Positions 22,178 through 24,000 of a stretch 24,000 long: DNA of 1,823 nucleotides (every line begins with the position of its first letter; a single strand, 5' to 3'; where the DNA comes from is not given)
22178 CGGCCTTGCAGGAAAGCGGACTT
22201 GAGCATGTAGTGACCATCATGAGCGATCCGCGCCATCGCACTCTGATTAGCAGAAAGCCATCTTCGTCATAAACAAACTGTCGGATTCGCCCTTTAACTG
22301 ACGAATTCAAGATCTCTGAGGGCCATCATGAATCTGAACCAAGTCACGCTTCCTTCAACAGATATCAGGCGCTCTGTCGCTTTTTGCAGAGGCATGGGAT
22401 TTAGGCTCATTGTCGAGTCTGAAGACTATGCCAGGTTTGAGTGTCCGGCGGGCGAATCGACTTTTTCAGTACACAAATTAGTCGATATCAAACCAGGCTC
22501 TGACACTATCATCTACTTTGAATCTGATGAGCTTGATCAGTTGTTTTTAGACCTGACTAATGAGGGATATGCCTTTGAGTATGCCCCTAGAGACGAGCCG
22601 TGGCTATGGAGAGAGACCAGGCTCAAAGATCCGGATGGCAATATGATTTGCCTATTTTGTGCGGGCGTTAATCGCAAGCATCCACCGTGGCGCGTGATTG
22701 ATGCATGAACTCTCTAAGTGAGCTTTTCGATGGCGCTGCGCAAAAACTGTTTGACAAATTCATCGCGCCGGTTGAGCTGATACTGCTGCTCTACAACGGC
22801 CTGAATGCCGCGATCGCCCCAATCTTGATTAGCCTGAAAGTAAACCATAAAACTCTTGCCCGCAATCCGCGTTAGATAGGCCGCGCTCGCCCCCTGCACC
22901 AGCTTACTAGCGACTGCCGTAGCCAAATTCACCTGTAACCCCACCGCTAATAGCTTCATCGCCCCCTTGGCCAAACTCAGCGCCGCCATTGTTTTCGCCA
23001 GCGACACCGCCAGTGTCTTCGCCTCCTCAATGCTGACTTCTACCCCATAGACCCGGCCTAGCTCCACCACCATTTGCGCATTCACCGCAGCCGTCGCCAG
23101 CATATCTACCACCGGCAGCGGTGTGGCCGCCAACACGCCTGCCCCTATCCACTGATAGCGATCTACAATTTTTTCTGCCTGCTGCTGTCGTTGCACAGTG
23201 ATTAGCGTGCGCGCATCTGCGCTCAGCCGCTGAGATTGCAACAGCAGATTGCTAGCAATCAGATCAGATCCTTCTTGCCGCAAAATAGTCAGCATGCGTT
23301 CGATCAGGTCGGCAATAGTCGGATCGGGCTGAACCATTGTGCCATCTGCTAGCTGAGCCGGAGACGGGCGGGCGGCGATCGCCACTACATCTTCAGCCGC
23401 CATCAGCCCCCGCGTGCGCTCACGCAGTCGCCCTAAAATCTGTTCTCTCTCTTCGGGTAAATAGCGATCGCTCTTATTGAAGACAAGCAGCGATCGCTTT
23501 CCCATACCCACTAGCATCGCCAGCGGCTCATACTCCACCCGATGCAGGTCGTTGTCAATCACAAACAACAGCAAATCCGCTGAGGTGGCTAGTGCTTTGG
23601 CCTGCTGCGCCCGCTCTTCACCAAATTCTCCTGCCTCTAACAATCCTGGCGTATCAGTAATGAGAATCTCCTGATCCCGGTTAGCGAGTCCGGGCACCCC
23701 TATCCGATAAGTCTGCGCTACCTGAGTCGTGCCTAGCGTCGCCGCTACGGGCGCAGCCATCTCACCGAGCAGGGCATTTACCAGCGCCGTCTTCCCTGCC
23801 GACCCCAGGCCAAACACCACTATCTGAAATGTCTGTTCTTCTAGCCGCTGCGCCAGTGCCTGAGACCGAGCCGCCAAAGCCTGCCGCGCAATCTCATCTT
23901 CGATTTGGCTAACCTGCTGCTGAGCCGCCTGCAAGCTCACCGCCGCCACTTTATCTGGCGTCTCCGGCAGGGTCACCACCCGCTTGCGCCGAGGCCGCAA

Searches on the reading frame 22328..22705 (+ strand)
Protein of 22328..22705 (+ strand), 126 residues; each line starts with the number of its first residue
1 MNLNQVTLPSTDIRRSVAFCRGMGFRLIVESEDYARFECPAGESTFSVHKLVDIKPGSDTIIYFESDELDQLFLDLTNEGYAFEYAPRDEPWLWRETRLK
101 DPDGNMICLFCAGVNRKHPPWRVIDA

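Call 45: search_protein_families(library=pfam, proteins=[window:22328-22705:+])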
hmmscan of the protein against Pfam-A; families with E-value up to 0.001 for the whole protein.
window:22328-22705:+ (126 aa): 2 families
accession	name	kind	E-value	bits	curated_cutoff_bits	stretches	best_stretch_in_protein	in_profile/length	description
PF00903.31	Glyoxalase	-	1.5e-09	38.7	20.6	1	3-109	2-121/121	Glyoxalase/Bleomycin resistance protein/Dioxygenase superfamily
PF12681.13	Glyoxalase_2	-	0.00047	20.5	30.1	1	58-107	61-111/118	Glyoxalase-like domain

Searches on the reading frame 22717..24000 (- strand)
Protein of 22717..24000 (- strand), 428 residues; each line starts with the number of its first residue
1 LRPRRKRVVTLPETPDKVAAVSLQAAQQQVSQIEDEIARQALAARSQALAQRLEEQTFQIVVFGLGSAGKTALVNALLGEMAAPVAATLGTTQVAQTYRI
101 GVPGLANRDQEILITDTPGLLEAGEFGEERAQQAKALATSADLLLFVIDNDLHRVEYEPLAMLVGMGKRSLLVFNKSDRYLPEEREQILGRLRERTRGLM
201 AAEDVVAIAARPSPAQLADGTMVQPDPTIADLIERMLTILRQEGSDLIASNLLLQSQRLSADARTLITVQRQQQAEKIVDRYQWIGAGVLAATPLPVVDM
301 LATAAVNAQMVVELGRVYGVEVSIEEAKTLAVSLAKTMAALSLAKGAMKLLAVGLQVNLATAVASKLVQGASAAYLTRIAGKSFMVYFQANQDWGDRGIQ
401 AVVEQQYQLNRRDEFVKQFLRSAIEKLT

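Call 45: search_protein_families(library=pfam, proteins=[window:22717-24000:-])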
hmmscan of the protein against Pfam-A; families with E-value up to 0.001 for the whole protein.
window:22717-24000:- (428 aa): 6 families
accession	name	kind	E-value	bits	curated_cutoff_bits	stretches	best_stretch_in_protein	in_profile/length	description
PF05128.17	DUF697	-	4.4e-48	163.5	27.7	1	254-412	1-162/162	Domain of unknown function (DUF697)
PF01926.29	MMR_HSR1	-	3e-17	63.2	21.9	1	59-176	1-113/113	50S ribosome-binding GTPase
PF00350.29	Dynamin_N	-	1.5e-06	28.8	27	0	60-93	1-34/168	Dynamin family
PF04548.22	AIG1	-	2e-05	24.4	27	1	59-149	2-92/212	AIG1 family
PF02421.24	FeoB_N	-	2.2e-05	24.5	27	1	59-180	2-118/156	Ferrous iron transport protein B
PF03193.22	RsgA_GTPase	-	0.00043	20.6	30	0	23-122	72-170/174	RsgA GTPase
